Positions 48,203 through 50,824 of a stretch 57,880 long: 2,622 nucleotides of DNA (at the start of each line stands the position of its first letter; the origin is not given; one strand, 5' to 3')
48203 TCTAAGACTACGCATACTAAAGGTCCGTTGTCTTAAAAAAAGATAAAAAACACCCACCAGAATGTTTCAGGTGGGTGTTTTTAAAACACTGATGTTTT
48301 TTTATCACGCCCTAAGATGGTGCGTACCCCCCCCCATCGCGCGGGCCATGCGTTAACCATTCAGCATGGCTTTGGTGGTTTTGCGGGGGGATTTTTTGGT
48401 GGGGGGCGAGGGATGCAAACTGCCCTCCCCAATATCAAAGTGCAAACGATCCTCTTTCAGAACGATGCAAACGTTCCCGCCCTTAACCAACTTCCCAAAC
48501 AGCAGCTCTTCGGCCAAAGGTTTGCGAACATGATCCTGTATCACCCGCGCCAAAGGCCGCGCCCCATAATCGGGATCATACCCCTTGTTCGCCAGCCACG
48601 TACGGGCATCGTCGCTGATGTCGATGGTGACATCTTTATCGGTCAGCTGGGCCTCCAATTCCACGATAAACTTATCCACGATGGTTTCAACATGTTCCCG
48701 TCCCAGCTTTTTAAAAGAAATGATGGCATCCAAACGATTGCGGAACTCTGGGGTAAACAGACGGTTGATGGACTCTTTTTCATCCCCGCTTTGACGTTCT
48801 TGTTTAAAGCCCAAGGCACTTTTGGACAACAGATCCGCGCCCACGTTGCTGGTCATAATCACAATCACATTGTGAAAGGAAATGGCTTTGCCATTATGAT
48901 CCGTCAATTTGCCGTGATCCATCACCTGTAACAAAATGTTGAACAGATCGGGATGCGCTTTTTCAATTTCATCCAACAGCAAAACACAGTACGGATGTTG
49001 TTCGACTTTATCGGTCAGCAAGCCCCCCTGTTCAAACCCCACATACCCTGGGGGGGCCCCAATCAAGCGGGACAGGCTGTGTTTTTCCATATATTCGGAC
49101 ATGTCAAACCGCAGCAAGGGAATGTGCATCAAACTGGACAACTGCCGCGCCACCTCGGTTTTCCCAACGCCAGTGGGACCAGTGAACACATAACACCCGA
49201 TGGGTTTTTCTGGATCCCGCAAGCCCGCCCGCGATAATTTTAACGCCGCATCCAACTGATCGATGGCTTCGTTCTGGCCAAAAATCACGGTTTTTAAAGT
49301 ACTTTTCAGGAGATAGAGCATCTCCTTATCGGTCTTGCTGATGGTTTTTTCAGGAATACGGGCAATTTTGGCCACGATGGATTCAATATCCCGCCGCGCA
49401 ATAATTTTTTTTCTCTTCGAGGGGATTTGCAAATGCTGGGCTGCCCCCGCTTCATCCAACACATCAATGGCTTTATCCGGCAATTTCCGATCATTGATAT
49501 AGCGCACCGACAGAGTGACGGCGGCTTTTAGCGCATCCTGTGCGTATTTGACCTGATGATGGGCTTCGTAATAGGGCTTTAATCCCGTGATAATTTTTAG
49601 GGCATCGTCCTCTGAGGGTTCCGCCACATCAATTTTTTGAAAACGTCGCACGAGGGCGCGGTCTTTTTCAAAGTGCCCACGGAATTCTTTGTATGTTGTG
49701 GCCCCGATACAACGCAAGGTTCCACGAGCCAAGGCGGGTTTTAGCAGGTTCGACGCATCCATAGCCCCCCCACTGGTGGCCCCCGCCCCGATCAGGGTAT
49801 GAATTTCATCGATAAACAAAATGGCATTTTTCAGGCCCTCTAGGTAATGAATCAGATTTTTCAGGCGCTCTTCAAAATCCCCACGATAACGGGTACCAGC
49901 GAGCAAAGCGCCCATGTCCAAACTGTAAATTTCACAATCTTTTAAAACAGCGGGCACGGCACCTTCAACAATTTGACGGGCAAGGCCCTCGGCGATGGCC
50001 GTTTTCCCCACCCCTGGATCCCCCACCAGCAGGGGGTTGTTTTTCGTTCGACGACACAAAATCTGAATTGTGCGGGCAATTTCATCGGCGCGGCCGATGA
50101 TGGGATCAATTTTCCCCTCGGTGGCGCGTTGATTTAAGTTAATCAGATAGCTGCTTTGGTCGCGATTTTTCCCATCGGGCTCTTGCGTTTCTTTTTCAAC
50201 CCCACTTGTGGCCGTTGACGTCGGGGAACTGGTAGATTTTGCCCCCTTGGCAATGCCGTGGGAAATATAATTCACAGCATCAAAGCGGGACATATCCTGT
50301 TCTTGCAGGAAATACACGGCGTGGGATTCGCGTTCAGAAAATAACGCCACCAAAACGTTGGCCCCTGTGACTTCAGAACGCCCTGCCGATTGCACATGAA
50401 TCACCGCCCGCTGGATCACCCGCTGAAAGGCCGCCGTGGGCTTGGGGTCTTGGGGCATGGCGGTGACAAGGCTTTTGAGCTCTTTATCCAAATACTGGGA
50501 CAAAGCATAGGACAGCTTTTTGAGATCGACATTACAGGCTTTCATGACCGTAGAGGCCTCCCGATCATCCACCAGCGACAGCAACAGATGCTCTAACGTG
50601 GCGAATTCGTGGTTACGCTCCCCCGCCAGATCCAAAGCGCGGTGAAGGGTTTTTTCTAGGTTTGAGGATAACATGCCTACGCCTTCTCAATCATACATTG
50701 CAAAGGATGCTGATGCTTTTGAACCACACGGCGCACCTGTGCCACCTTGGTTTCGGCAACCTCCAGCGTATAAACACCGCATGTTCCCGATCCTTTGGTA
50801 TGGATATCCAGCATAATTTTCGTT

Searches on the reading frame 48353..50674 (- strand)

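Call 75: search_protein_families(library=pfam, proteins=[window:48353-50674:-], max_evalue=0.00001)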
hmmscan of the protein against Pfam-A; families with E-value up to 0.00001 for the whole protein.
window:48353-50674:- (773 aa): 13 families
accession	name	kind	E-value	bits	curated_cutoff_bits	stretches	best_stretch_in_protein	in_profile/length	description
PF07724.20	AAA_2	-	2.5e-60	203.7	27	1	490-651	1-166/166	AAA domain (Cdc48 subfamily)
PF10431.15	ClpB_D2-small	-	6.5e-28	97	21.9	1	657-735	1-79/81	C-terminal, D2-small domain, of ClpB protein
PF00004.35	AAA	-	7.2e-28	98.1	21.2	2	215-347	2-125/131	ATPase family associated with various cellular activities (AAA)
PF17871.7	AAA_lid_9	-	9e-28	96.7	22.8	1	354-451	1-95/104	AAA lid domain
PF07728.20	AAA_5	-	9.4e-19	68.2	22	1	497-613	4-125/139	AAA domain (dynein-related subfamily)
PF13401.12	AAA_22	-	3.7e-13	50.4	27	0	493-587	6-110/130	AAA domain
PF13191.12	AAA_16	-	9.1e-11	43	32.6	0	192-281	2-85/167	AAA ATPase domain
PF00158.32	Sigma54_activat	-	1.7e-10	41.3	20.2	0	497-610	27-142/168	Sigma-54 interaction domain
PF02861.25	Clp_N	-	1.2e-08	35.4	20.7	1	13-62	1-52/53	Clp amino terminal domain, pathogenicity island component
PF13238.12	AAA_18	-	2.2e-07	31.8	29.4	0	497-535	3-38/128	AAA domain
PF05621.17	TniB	-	9.6e-07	28.9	22.4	0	211-350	35-184/189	Bacterial TniB protein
PF20720.3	nSTAND3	-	3.8e-06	27.1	27.2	0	210-238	16-45/155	Novel STAND NTPase 3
PF05496.18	RuvB_N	-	4.1e-06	27.1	27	0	213-235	35-57/159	Holliday junction DNA helicase RuvB P-loop domain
